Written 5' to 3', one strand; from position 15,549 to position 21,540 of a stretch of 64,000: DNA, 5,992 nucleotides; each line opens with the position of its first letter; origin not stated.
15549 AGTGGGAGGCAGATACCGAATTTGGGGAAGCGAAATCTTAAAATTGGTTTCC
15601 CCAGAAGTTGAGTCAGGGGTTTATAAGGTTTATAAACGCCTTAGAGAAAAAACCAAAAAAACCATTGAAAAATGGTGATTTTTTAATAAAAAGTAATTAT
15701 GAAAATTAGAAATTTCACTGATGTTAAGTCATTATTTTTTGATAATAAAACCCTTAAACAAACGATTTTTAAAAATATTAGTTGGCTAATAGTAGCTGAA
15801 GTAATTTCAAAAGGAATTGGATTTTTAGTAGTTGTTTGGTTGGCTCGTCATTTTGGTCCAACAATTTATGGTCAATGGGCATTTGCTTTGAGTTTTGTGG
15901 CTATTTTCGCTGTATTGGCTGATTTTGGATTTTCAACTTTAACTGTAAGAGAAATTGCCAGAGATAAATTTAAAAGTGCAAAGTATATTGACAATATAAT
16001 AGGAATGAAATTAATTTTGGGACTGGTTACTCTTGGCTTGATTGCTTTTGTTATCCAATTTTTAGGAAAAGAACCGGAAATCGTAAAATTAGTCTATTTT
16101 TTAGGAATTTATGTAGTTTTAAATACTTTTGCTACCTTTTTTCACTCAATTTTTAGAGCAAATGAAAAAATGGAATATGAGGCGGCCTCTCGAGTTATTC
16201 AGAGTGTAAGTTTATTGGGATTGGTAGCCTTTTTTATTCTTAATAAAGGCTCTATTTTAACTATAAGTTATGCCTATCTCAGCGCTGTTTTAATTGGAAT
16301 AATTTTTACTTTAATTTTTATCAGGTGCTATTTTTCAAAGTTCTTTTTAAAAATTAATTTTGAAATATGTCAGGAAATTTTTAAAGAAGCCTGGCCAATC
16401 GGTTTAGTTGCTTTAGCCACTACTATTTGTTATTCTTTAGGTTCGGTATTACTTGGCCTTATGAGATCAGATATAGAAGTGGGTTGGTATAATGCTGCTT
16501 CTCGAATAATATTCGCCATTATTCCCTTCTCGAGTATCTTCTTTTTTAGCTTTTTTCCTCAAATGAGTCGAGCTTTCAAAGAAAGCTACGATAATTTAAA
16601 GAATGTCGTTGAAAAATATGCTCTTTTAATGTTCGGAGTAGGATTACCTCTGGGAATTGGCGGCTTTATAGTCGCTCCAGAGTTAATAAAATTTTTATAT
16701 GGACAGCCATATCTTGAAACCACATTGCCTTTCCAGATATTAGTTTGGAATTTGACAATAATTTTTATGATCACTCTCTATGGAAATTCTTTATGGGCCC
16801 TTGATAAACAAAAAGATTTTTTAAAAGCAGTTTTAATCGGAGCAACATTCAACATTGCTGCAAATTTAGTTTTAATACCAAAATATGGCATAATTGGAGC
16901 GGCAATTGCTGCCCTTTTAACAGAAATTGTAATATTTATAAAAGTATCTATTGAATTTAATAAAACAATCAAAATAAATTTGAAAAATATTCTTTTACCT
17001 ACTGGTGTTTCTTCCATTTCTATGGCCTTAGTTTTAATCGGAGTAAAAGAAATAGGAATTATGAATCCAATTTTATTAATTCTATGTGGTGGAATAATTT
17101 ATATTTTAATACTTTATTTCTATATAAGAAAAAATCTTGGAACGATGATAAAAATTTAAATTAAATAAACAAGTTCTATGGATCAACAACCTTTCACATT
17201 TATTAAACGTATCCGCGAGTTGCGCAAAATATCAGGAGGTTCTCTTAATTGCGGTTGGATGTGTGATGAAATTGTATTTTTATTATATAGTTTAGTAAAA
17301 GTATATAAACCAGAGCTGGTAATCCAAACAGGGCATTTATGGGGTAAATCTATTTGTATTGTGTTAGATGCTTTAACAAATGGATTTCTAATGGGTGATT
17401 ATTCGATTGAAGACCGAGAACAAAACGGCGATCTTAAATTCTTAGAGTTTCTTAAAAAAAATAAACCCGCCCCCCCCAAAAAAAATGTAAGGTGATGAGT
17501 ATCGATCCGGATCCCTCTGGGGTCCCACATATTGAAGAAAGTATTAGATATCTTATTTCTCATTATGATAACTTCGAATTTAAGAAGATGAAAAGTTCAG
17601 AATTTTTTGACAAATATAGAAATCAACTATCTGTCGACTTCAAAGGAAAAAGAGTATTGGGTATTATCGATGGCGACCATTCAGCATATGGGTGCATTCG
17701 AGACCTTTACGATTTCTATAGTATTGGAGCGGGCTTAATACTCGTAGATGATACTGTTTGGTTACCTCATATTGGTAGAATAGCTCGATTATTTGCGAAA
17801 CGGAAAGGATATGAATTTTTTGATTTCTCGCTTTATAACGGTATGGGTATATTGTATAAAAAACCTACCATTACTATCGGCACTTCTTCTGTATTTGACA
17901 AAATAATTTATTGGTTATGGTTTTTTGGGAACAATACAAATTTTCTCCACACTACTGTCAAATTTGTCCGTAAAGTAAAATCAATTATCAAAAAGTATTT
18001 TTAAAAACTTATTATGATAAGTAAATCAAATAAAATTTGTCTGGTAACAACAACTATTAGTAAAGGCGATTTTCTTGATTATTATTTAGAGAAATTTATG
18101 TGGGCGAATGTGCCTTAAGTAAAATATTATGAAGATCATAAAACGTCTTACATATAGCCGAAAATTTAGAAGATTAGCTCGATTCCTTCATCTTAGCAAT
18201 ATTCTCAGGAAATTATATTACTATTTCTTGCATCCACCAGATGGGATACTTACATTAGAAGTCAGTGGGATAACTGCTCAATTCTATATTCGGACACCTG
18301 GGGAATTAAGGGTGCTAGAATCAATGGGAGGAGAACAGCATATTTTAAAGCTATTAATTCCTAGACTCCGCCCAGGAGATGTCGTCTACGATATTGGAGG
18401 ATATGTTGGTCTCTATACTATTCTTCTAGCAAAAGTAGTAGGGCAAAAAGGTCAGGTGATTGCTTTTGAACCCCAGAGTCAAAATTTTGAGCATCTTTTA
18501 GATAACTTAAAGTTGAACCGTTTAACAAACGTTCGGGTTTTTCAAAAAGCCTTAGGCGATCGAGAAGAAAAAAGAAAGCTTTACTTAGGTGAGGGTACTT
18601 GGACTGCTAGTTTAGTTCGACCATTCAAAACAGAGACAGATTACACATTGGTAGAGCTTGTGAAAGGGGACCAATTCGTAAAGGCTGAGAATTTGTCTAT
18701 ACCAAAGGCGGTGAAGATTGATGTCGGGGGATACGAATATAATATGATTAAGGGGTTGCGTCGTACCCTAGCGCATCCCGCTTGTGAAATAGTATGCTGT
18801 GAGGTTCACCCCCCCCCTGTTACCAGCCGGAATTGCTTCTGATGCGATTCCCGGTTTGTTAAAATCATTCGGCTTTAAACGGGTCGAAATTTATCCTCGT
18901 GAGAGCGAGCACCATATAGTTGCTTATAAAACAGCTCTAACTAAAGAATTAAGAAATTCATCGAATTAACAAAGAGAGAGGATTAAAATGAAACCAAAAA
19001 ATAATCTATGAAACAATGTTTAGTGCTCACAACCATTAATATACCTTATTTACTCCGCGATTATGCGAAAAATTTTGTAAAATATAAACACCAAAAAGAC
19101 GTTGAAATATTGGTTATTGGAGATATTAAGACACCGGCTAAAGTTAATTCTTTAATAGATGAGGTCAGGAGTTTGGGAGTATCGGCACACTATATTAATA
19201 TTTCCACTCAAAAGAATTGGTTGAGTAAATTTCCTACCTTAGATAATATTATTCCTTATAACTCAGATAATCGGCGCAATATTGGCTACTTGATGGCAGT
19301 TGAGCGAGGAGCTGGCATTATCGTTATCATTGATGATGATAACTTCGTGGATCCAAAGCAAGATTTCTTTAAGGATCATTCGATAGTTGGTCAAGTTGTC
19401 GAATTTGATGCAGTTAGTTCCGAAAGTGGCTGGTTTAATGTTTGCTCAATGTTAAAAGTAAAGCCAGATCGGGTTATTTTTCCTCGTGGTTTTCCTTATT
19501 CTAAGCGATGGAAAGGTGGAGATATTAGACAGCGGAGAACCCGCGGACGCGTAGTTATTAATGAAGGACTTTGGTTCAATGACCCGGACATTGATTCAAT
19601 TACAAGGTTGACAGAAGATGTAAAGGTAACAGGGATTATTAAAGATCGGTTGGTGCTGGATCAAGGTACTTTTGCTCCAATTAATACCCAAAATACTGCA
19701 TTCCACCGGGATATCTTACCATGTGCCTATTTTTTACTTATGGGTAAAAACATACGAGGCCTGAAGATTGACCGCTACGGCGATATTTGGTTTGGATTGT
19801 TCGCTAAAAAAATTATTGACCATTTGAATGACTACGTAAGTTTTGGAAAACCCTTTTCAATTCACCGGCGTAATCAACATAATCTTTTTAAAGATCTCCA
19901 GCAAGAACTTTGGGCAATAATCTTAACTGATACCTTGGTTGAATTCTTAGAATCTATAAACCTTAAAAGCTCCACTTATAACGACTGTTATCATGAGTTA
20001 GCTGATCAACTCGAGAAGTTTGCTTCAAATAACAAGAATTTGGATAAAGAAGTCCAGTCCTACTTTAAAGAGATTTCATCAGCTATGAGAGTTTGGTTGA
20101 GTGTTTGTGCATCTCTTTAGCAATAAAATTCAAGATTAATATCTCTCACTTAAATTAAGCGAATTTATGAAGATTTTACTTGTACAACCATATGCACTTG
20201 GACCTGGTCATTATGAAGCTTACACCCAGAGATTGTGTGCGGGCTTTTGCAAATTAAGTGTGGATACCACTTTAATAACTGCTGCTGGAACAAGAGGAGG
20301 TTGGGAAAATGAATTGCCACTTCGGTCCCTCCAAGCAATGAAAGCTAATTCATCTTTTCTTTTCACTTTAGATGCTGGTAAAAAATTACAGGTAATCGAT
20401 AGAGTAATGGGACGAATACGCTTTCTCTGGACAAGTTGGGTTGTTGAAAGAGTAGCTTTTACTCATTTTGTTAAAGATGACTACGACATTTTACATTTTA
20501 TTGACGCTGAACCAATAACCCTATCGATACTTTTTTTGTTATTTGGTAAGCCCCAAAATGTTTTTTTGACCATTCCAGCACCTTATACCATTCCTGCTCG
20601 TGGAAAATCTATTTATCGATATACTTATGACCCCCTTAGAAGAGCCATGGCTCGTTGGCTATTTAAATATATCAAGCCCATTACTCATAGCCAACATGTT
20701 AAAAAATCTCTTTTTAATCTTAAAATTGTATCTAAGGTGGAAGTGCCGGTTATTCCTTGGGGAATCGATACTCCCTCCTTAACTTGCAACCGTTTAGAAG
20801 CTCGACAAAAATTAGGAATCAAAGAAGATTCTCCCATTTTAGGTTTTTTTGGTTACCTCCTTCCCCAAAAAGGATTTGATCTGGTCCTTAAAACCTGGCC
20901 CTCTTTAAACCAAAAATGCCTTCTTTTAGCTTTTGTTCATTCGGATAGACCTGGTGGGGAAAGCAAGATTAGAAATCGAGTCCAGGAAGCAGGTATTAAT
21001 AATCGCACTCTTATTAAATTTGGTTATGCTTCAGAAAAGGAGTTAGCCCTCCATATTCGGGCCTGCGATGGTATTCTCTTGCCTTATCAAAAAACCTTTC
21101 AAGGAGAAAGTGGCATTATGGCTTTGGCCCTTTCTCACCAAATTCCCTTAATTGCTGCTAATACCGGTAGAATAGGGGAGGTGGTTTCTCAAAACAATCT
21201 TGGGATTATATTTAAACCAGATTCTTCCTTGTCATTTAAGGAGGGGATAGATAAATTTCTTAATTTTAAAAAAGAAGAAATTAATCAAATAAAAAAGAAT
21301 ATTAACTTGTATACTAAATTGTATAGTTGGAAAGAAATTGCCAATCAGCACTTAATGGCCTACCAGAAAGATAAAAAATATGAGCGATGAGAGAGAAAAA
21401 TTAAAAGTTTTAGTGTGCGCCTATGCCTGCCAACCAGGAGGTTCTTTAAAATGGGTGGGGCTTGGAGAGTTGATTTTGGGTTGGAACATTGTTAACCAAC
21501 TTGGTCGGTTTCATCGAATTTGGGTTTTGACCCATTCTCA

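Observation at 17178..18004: A methyltransferase gene in the glycan cluster is split at a C8A8 homopolymer, making it a candidate phase-variable (contingency) locus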

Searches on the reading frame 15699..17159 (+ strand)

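Call 8: search_protein_families(library=pfam, max_evalue=0.1, proteins=[window:15699-17159:+])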
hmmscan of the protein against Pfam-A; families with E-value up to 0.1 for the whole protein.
window:15699-17159:+ (486 aa): 3 families
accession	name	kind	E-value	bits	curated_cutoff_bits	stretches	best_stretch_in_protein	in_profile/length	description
PF01943.22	Polysacc_synt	-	9.2e-40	137.2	28.2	1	24-292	2-273/274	Polysaccharide biosynthesis protein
PF13440.11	Polysacc_synt_3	-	2.3e-18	66.9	23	1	48-341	2-291/293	Polysaccharide biosynthesis protein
PF02665.19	Nitrate_red_gam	-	0.004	17.2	22.9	1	32-176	56-185/217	Nitrate reductase gamma subunit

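Call 58: search_protein_families(library=ncbifam, max_evalue=0.01, proteins=[P0145, window:15699-17159:+])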
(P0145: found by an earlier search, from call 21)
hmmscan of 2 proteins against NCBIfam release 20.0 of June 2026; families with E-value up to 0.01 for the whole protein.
P0145 (279 aa): 13 families
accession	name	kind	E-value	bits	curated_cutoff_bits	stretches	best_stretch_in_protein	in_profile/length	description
TIGR01444.1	fkbM_fam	subfamily_domain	1.2e-28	100.4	37.7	1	94-236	1-143/143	FkbM family methyltransferase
TIGR02469.1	CbiT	equivalog_domain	2e-07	31.3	78.3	1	87-150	15-77/124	precorrin-6Y C5,15-methyltransferase (decarboxylating) subunit CbiT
NF047649.1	MTase_UXPK_star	exception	1.4e-05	24.3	460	1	87-145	73-131/283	methyltransferase/UXPK-star double selenoprotein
NF041536.1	ArsM_DUF2284_UU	exception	4.1e-05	22.1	575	1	88-153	73-137/459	arsenite methyltransferase/DUF2284 domain selenoprotein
NF041537.1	ArsM_AhpD_UU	exception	0.00058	18.7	510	1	88-148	73-132/345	arsenite methyltransferase/AhpD domain selenoprotein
NF047824.1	tRNAwyosineTaw2Meth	equivalog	0.00077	19.2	350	1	92-145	94-146/245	tRNA(Phe) (4-demethylwyosine(37)-C(7)) aminocarboxypropyltransferase Taw2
NF053511.1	tRNA_U34_MnmM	equivalog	0.0011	18.6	135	1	84-148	10-75/183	tRNA 5-(aminomethyl)-2-thiouridylate-methyltransferase MnmM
NF008823.0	PRK11873.1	subfamily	0.0023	17.5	263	1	88-144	74-130/272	arsenite methyltransferase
NF010549.0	PRK13942.1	equivalog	0.0027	17.2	282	1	88-147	74-133/215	protein-L-isoaspartate O-methyltransferase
NF047730.1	tRNAMtaseTrm5b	equivalog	0.0035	16.5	600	1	88-144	178-231/330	tRNA (guanine(37)-N1)-methyltransferase Trm5b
NF005640.0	PRK07402.1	equivalog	0.006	16.1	219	1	78-149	30-100/200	precorrin-6Y C5,15-methyltransferase subunit CbiT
TIGR00080.1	pimt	equivalog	0.008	16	159.05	0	82-146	70-132/216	protein-L-isoaspartate O-methyltransferase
NF040538.1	methyl_ArsM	equivalog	0.0084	15.3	500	0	90-122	60-92/356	arsinothricin biosynthesis methyltransferase ArsM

window:15699-17159:+ (486 aa): 4 families
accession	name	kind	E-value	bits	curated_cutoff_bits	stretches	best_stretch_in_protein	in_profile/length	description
NF041871.1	Wzx_EPS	equivalog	1.8e-22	79.7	800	1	30-420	13-406/492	exopolysaccharide biosynthesis flippase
NF058658.1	Oglyco_Wzx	exception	1.7e-09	37.3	720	1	16-480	3-463/478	O-glycosylation flippase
NF041503.1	WZX_like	subfamily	9.4e-08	31.5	300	1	92-407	91-413/429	O-unit flippase-like protein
NF050818.1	PolSacchBiosHfsF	equivalog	1.1e-06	28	700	1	34-471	13-456/468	polysaccharide biosynthesis protein HfsF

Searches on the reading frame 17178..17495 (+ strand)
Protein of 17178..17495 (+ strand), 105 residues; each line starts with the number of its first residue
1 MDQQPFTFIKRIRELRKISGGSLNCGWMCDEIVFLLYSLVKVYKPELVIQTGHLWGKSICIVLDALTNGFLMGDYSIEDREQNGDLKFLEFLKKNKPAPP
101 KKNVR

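Call 21: list_cluster_members(proteins=[P0025, P0002, window:17178-17495:+, window:18799-18969:+, window:19008-20120:+, window:15699-17159:+])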
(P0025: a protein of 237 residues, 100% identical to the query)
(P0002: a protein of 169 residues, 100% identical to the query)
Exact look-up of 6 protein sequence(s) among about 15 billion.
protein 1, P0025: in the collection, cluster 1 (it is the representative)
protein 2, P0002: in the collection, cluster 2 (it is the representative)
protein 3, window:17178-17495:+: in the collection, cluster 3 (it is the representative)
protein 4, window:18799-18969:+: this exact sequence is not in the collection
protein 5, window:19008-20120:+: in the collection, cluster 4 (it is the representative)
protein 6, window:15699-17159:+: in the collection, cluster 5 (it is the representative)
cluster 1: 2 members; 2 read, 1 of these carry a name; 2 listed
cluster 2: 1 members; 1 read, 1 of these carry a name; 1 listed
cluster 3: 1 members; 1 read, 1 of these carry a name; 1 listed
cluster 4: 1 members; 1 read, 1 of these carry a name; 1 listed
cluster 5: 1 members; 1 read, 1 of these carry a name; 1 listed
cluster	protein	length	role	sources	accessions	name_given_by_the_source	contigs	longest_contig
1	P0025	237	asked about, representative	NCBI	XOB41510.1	MAG: FkbM family methyltransferase [Candidatus Nealsonbacteria bacterium]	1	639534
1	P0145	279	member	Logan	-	-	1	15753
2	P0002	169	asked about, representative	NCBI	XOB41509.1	MAG: hypothetical protein ACKKMS_02180 [Candidatus Nealsonbacteria bacterium]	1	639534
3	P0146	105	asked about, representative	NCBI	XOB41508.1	MAG: hypothetical protein ACKKMS_02175 [Candidatus Nealsonbacteria bacterium]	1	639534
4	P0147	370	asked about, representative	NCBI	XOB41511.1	MAG: hypothetical protein ACKKMS_02190 [Candidatus Nealsonbacteria bacterium]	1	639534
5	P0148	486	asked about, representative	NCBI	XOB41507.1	MAG: flippase [Candidatus Nealsonbacteria bacterium]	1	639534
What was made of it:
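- The source is a 639,534-bp single contig (call 21). The source is a single 639,534-bp contig (call 21), suggestive of long-read assembly, where homopolymer indels dominate the residual errors (own knowledge).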

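Call 23: find_encoding_contigs(protein=P0145, flank=10000, max_places=10)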
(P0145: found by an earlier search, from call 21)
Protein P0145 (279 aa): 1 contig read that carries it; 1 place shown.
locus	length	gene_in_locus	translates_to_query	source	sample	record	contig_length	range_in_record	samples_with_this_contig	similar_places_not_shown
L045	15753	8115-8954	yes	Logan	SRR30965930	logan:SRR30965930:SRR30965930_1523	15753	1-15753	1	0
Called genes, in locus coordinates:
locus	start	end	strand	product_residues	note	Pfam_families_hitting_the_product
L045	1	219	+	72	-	?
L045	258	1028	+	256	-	PF05711:TylF (weak), PF13578:Methyltransf_24 (weak)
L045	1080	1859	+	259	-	PF00106:adh_short, PF13561:adh_short_C2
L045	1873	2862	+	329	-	PF01073:3Beta_HSD, PF01370:Epimerase, PF02719:Polysacc_synt_2, PF13460:NAD_binding_10, PF16363:GDP_Man_Dehyd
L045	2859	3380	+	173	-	PF00908:dTDP_sugar_isom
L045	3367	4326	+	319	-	PF05368:NmrA, PF01073:3Beta_HSD, PF01370:Epimerase, PF02719:Polysacc_synt_2 (weak), PF07993:NAD_binding_4 (faint), PF13460:NAD_binding_10, PF16363:GDP_Man_Dehyd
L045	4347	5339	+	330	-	PF00288:GHMP_kinases_N, PF08544:GHMP_kinases_C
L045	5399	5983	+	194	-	PF13580:SIS_2, PF01380:SIS (weak)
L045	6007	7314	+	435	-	PF00483:NTP_transferase, PF12804:NTP_transf_3, PF08645:PNK3P, PF13242:Hydrolase_like, PF13419:HAD_2 (weak)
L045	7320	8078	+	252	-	PF05050:Methyltransf_21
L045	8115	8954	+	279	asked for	PF05050:Methyltransf_21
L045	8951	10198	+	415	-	PF00534:Glycos_transf_1, PF13692:Glyco_trans_1_4, PF13524:Glyco_trans_1_2 (weak)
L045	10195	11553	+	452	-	PF04932:Wzy_C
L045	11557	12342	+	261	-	PF03808:Glyco_tran_WecG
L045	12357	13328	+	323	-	PF01073:3Beta_HSD, PF01370:Epimerase, PF02719:Polysacc_synt_2 (faint), PF07993:NAD_binding_4 (faint), PF16363:GDP_Man_Dehyd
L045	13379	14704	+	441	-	PF02397:Bac_transf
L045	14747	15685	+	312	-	PF02706:Wzz, PF13807:GNVR (weak)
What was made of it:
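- Closest known: Campylobacter jejuni cj1426. Same: L045 even carries heptose-pathway-like genes upstream: GHMP kinase, SIS and an NTP-transferase/phosphatase (call 23).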

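Call 58: search_protein_families(library=ncbifam, max_evalue=0.01, proteins=[P0145])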
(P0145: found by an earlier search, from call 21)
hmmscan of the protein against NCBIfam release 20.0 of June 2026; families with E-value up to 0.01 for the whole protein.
P0145 (279 aa): 13 families
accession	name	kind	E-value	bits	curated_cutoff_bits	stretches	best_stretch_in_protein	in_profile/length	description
TIGR01444.1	fkbM_fam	subfamily_domain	1.2e-28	100.4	37.7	1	94-236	1-143/143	FkbM family methyltransferase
TIGR02469.1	CbiT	equivalog_domain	2e-07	31.3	78.3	1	87-150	15-77/124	precorrin-6Y C5,15-methyltransferase (decarboxylating) subunit CbiT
NF047649.1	MTase_UXPK_star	exception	1.4e-05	24.3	460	1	87-145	73-131/283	methyltransferase/UXPK-star double selenoprotein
NF041536.1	ArsM_DUF2284_UU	exception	4.1e-05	22.1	575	1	88-153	73-137/459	arsenite methyltransferase/DUF2284 domain selenoprotein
NF041537.1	ArsM_AhpD_UU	exception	0.00058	18.7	510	1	88-148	73-132/345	arsenite methyltransferase/AhpD domain selenoprotein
NF047824.1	tRNAwyosineTaw2Meth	equivalog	0.00077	19.2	350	1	92-145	94-146/245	tRNA(Phe) (4-demethylwyosine(37)-C(7)) aminocarboxypropyltransferase Taw2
NF053511.1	tRNA_U34_MnmM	equivalog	0.0011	18.6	135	1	84-148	10-75/183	tRNA 5-(aminomethyl)-2-thiouridylate-methyltransferase MnmM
NF008823.0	PRK11873.1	subfamily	0.0023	17.5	263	1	88-144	74-130/272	arsenite methyltransferase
NF010549.0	PRK13942.1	equivalog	0.0027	17.2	282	1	88-147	74-133/215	protein-L-isoaspartate O-methyltransferase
NF047730.1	tRNAMtaseTrm5b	equivalog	0.0035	16.5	600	1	88-144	178-231/330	tRNA (guanine(37)-N1)-methyltransferase Trm5b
NF005640.0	PRK07402.1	equivalog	0.006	16.1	219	1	78-149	30-100/200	precorrin-6Y C5,15-methyltransferase subunit CbiT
TIGR00080.1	pimt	equivalog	0.008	16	159.05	0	82-146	70-132/216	protein-L-isoaspartate O-methyltransferase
NF040538.1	methyl_ArsM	equivalog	0.0084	15.3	500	0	90-122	60-92/356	arsinothricin biosynthesis methyltransferase ArsM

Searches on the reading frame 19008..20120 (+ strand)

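Call 8: search_protein_families(library=pfam, max_evalue=0.1, proteins=[window:19008-20120:+])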
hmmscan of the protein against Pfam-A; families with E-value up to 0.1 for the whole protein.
window:19008-20120:+ (370 aa): 4 families
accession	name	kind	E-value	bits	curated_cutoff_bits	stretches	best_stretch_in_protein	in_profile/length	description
PF03214.19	RGP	-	7.3e-25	88.3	23.8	1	80-366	70-336/342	Reversibly glycosylated polypeptide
PF03385.23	STELLO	-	1.6e-05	24.4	27.8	1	256-344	1-90/387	STELLO glycosyltransferases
PF10046.14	BLOC1_2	-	0.013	16.3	33.4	1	307-357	18-68/96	Biogenesis of lysosome-related organelles complex-1 subunit 2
PF25457.1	IRF-2BP1_2_M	-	0.056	13.3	23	0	120-139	56-75/162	IRF-2BP1/2 middle domain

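Call 58: search_protein_families(library=ncbifam, max_evalue=0.01, proteins=[P0145, window:19008-20120:+])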
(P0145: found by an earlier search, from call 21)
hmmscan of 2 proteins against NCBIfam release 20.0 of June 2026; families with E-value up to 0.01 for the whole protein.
P0145 (279 aa): 13 families
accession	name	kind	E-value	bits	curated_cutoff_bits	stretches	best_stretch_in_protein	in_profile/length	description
TIGR01444.1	fkbM_fam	subfamily_domain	1.2e-28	100.4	37.7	1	94-236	1-143/143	FkbM family methyltransferase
TIGR02469.1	CbiT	equivalog_domain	2e-07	31.3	78.3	1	87-150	15-77/124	precorrin-6Y C5,15-methyltransferase (decarboxylating) subunit CbiT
NF047649.1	MTase_UXPK_star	exception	1.4e-05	24.3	460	1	87-145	73-131/283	methyltransferase/UXPK-star double selenoprotein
NF041536.1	ArsM_DUF2284_UU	exception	4.1e-05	22.1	575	1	88-153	73-137/459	arsenite methyltransferase/DUF2284 domain selenoprotein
NF041537.1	ArsM_AhpD_UU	exception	0.00058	18.7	510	1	88-148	73-132/345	arsenite methyltransferase/AhpD domain selenoprotein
NF047824.1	tRNAwyosineTaw2Meth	equivalog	0.00077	19.2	350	1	92-145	94-146/245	tRNA(Phe) (4-demethylwyosine(37)-C(7)) aminocarboxypropyltransferase Taw2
NF053511.1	tRNA_U34_MnmM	equivalog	0.0011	18.6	135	1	84-148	10-75/183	tRNA 5-(aminomethyl)-2-thiouridylate-methyltransferase MnmM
NF008823.0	PRK11873.1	subfamily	0.0023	17.5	263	1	88-144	74-130/272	arsenite methyltransferase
NF010549.0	PRK13942.1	equivalog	0.0027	17.2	282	1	88-147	74-133/215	protein-L-isoaspartate O-methyltransferase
NF047730.1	tRNAMtaseTrm5b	equivalog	0.0035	16.5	600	1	88-144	178-231/330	tRNA (guanine(37)-N1)-methyltransferase Trm5b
NF005640.0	PRK07402.1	equivalog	0.006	16.1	219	1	78-149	30-100/200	precorrin-6Y C5,15-methyltransferase subunit CbiT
TIGR00080.1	pimt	equivalog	0.008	16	159.05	0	82-146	70-132/216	protein-L-isoaspartate O-methyltransferase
NF040538.1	methyl_ArsM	equivalog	0.0084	15.3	500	0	90-122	60-92/356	arsinothricin biosynthesis methyltransferase ArsM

window:19008-20120:+ (370 aa): 0 families

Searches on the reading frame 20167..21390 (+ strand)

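Call 8: search_protein_families(library=pfam, max_evalue=0.1, proteins=[window:20167-21390:+])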
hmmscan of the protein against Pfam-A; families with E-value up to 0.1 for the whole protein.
window:20167-21390:+ (407 aa): 4 families
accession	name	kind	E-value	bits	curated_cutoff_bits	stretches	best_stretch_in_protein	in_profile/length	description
PF00534.26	Glycos_transf_1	-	5.7e-16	59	26.4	1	210-378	3-168/172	Glycosyl transferases group 1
PF13692.12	Glyco_trans_1_4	-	4.1e-10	40.5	27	1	223-365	2-140/142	Glycosyl transferases group 1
PF13439.12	Glyco_transf_4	-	0.0011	19.5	28.5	1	80-202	51-168/170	Glycosyltransferase Family 4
PF13579.12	Glyco_trans_4_4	-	0.079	13.7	29.7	0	17-163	4-126/158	Glycosyl transferase 4-like domain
